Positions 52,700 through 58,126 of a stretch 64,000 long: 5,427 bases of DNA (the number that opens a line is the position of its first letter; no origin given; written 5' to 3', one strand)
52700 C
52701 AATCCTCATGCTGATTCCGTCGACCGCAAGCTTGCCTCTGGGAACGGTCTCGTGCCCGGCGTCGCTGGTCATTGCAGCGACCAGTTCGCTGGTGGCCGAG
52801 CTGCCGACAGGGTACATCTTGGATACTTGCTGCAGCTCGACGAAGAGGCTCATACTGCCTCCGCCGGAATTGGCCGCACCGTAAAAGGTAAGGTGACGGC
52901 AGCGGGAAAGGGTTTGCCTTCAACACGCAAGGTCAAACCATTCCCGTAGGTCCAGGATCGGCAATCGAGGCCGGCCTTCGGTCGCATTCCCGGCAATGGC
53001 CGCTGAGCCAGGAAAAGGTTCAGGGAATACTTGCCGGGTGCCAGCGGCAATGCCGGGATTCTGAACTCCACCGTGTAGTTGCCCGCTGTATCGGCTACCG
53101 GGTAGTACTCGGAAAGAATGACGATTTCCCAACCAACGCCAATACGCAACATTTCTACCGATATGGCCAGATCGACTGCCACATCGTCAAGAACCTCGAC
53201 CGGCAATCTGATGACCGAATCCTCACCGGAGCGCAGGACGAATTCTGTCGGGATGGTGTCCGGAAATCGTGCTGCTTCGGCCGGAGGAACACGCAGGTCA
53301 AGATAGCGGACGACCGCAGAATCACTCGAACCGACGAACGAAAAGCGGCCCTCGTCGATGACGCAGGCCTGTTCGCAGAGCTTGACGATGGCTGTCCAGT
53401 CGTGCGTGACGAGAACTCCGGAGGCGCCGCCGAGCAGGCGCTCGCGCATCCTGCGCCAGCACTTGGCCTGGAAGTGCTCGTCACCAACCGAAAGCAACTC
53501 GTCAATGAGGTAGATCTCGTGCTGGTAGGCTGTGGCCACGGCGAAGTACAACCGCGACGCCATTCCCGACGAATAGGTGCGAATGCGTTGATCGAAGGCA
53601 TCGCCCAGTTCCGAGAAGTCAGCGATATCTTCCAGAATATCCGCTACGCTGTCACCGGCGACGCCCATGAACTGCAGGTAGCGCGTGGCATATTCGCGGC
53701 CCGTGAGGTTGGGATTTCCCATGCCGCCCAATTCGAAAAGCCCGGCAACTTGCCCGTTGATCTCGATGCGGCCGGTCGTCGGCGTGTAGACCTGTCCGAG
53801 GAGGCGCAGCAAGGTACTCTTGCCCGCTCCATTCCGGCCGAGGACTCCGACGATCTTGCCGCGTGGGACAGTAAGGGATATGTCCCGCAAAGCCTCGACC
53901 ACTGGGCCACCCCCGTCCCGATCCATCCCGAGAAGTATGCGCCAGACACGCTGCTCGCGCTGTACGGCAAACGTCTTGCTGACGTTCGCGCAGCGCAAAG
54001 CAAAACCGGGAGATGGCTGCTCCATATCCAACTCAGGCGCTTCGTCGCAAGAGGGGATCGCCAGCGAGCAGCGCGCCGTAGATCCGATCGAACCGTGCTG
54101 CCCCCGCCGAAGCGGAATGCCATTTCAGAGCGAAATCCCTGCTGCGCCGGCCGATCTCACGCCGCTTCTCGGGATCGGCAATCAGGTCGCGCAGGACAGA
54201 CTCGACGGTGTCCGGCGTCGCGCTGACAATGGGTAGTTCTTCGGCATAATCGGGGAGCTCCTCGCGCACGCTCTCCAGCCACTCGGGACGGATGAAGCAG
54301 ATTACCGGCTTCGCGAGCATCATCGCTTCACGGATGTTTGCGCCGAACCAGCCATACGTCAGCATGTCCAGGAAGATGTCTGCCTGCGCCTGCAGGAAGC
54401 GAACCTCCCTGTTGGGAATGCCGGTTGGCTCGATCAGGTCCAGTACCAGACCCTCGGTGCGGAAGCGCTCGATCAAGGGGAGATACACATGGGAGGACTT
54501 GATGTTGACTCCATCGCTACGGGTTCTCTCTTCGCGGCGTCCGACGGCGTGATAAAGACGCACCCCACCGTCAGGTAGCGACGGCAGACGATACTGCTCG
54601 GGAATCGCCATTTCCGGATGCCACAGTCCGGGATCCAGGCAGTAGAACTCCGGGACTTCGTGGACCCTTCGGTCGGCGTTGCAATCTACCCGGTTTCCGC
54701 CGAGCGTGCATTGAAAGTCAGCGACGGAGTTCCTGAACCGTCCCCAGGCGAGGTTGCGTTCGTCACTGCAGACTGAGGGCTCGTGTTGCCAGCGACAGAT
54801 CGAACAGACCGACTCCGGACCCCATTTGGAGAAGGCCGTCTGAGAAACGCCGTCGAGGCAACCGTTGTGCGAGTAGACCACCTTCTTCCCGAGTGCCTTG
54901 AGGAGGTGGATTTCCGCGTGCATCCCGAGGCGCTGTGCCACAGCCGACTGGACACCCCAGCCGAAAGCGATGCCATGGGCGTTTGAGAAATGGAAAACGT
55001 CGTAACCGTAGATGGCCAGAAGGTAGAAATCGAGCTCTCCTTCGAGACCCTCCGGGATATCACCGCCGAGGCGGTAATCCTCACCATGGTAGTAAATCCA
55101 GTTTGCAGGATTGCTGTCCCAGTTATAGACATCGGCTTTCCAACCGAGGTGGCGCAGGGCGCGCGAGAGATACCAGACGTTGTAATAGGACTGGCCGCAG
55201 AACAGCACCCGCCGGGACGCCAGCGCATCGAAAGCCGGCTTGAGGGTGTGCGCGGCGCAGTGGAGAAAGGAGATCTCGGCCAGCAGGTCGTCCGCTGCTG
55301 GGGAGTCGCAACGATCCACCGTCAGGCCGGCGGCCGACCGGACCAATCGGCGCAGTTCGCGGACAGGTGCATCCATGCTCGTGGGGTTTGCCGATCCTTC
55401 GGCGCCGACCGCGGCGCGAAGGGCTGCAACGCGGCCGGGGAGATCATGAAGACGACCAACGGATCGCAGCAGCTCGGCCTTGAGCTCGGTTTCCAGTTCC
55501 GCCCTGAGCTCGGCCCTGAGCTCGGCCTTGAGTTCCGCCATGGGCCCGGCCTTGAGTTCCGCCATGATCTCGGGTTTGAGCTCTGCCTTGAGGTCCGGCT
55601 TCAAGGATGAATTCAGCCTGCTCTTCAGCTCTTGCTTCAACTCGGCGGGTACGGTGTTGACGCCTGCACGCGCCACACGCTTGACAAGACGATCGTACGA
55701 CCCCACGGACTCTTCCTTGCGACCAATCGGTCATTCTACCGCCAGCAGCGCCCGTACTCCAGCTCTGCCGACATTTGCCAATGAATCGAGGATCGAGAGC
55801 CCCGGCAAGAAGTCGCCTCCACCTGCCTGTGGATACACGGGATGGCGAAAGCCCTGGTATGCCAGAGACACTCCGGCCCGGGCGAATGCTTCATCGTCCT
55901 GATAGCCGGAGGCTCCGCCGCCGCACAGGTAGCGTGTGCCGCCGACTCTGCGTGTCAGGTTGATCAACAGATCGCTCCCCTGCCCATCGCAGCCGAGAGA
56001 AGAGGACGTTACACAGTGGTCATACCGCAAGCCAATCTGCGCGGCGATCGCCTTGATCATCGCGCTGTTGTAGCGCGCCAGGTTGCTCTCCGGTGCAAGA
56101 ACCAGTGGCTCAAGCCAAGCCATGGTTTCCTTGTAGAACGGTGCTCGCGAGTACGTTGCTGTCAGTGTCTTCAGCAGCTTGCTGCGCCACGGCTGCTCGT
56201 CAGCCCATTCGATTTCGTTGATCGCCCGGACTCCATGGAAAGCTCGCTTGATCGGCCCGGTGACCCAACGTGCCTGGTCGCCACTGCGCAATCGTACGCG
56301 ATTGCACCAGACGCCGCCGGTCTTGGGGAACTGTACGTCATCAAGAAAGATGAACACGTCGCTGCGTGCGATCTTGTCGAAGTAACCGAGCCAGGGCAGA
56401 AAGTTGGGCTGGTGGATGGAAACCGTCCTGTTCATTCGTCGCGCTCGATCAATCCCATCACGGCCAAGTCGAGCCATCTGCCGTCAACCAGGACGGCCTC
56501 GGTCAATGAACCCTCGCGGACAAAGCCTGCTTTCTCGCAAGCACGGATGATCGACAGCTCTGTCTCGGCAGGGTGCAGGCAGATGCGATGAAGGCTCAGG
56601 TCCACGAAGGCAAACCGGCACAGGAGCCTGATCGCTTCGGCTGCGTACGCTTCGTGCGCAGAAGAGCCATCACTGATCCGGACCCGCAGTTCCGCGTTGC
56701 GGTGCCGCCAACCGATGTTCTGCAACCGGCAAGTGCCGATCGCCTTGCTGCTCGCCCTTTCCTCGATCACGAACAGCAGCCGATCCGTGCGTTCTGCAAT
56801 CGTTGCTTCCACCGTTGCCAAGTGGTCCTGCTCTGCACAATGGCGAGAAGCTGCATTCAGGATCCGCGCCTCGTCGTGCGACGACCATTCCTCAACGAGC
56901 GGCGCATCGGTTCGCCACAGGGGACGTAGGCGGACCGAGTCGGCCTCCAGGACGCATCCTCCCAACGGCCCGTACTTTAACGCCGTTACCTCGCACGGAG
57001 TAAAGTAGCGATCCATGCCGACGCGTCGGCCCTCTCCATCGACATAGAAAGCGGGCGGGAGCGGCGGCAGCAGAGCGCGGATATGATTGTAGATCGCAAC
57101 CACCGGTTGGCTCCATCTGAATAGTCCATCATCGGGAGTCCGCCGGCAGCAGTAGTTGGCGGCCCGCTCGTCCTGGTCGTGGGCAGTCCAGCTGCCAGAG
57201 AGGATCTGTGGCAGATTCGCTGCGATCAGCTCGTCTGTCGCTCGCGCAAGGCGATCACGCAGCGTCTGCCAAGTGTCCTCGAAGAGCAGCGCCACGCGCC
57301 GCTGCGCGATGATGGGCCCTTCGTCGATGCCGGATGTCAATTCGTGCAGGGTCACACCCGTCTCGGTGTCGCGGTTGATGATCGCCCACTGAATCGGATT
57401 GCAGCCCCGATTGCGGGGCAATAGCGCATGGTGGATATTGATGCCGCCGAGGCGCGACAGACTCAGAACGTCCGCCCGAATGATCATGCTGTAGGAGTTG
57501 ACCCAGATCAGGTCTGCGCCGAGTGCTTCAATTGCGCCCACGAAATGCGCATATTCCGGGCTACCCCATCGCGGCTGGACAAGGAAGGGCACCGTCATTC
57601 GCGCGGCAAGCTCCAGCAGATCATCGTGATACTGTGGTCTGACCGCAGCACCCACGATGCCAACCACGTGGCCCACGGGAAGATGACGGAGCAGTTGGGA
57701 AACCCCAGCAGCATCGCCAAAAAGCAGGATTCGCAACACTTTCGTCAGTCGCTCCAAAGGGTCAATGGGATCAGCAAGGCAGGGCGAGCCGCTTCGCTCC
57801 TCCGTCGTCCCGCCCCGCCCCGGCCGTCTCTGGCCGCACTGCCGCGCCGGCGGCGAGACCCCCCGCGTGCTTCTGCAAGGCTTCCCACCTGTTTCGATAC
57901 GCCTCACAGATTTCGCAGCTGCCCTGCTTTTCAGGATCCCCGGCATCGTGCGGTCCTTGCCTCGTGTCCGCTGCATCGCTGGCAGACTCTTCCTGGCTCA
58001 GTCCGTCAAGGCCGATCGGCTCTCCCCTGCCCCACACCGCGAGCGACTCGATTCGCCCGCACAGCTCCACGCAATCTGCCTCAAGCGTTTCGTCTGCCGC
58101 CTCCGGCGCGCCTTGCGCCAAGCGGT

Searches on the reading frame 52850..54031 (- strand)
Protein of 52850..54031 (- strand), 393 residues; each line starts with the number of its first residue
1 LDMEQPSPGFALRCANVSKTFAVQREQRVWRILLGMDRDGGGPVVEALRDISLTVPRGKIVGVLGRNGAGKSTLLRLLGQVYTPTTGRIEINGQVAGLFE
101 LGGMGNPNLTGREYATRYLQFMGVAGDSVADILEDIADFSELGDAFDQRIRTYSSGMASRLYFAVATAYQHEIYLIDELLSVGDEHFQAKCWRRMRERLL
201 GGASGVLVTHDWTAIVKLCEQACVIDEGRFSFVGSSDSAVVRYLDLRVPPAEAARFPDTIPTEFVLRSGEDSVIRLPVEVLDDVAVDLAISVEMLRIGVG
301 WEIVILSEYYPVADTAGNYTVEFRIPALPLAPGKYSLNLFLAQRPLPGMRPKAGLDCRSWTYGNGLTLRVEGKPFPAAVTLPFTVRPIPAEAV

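Call 21: search_protein_families(library=pfam, proteins=[window:52850-54031:-], max_evalue=0.001)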
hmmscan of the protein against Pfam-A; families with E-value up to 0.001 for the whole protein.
window:52850-54031:- (393 aa): 2 families
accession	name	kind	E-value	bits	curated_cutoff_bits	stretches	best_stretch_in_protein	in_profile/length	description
PF00005.33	ABC_tran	-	1.6e-18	68.1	25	1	48-179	1-135/137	ABC transporter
PF13304.12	AAA_21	-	0.0008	20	27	0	61-80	2-21/304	AAA domain, putative AbiEii toxin, Type IV TA system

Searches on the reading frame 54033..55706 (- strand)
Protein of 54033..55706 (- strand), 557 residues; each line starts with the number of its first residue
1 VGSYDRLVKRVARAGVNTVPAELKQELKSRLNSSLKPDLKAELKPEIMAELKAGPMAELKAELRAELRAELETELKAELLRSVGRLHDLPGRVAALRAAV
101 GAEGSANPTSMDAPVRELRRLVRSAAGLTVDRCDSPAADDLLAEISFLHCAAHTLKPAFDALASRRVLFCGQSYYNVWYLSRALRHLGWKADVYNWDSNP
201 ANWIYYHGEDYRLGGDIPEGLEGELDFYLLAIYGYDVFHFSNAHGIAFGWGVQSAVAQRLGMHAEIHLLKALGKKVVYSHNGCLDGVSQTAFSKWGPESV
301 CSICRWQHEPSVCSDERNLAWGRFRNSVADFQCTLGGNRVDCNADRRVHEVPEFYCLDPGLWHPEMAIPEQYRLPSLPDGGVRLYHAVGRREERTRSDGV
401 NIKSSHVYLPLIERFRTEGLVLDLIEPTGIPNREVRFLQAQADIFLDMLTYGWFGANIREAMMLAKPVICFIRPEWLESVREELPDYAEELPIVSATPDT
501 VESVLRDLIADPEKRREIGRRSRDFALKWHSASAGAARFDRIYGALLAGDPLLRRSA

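Call 3: search_protein_families(library=pfam, proteins=[window:54033-55706:-], max_evalue=0.01)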
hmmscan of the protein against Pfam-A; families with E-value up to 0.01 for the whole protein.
window:54033-55706:- (557 aa): 2 families
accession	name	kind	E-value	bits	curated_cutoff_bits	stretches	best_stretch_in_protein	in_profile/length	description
PF13524.12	Glyco_trans_1_2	-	0.00093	19.6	25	1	431-537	36-140/144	Glycosyl transferase-like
PF00534.26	Glycos_transf_1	-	0.0015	18.5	26.4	1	430-523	81-170/172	Glycosyl transferases group 1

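Call 5: search_protein_families(library=ncbifam, proteins=[window:54033-55706:-], max_evalue=1)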
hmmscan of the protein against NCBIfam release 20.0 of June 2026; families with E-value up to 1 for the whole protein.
window:54033-55706:- (557 aa): 4 families
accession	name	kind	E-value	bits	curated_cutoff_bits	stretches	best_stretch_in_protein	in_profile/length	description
NF038295.1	EPS_HpsP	equivalog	0.00029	19.9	550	1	438-544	284-385/388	hormogonium polysaccharide biosynthesis glycosyltransferase HpsP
NF041139.1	TreT_Thcocales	equivalog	0.009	14.8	775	1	427-523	299-389/412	trehalose synthase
TIGR03087.1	stp1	hypoth_equivalog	0.063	12.4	316.65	1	458-542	315-393/397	TIGR03087 family PEP-CTERM/XrtA system glycosyltransferase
NF038229.1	Glyco4_Geo_Pelo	equivalog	0.11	11.5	400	1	431-547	227-337/338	GPMC system family 4 glycosyltransferase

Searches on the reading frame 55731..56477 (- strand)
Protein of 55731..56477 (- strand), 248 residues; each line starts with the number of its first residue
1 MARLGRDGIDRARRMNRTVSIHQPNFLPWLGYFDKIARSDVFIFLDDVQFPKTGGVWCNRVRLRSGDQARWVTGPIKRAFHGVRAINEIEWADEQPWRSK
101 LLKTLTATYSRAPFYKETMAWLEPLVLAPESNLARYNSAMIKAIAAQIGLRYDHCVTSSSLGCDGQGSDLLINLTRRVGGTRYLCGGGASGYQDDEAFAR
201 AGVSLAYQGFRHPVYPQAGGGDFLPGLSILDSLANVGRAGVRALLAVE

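Call 21: search_protein_families(library=pfam, proteins=[window:55731-56477:-], max_evalue=0.001)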
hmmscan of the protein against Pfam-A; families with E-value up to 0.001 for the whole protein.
window:55731-56477:- (248 aa): 1 family
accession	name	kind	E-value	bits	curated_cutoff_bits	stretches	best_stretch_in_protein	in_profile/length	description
PF08889.16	WbqC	-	8.6e-61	206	21.3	1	23-242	1-217/218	WbqC-like protein family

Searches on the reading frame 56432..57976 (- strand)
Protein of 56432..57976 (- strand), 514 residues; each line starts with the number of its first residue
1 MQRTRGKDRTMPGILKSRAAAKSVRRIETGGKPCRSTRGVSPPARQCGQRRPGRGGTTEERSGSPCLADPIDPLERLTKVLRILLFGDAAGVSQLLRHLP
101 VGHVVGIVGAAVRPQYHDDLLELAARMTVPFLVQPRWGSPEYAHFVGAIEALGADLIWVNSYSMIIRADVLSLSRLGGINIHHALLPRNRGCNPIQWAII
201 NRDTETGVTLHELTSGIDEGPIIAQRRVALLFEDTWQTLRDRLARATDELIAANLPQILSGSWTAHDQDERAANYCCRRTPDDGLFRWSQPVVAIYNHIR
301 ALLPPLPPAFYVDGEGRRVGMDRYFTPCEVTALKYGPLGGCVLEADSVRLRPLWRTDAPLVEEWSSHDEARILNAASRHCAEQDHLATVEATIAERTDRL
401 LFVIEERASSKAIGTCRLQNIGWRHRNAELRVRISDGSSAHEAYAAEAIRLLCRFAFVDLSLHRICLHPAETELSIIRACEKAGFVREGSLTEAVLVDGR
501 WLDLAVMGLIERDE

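Call 21: search_protein_families(library=pfam, proteins=[window:56432-57976:-], max_evalue=0.001)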
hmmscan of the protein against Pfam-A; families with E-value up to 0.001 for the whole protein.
window:56432-57976:- (514 aa): 4 families
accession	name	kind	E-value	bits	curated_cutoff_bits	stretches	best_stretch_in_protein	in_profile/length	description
PF00551.24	Formyl_trans_N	-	1.5e-25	90.5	26.1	1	144-251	70-177/181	Formyl transferase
PF13302.13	Acetyltransf_3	-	2.1e-14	54.8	25.4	1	348-486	2-138/138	Acetyltransferase (GNAT) domain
PF13420.13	Acetyltransf_4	-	2.2e-07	31.5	24.3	1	355-503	6-152/155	Acetyltransferase (GNAT) domain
PF13523.12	Acetyltransf_8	-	3.9e-06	27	27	1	356-490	4-142/145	Acetyltransferase (GNAT) domain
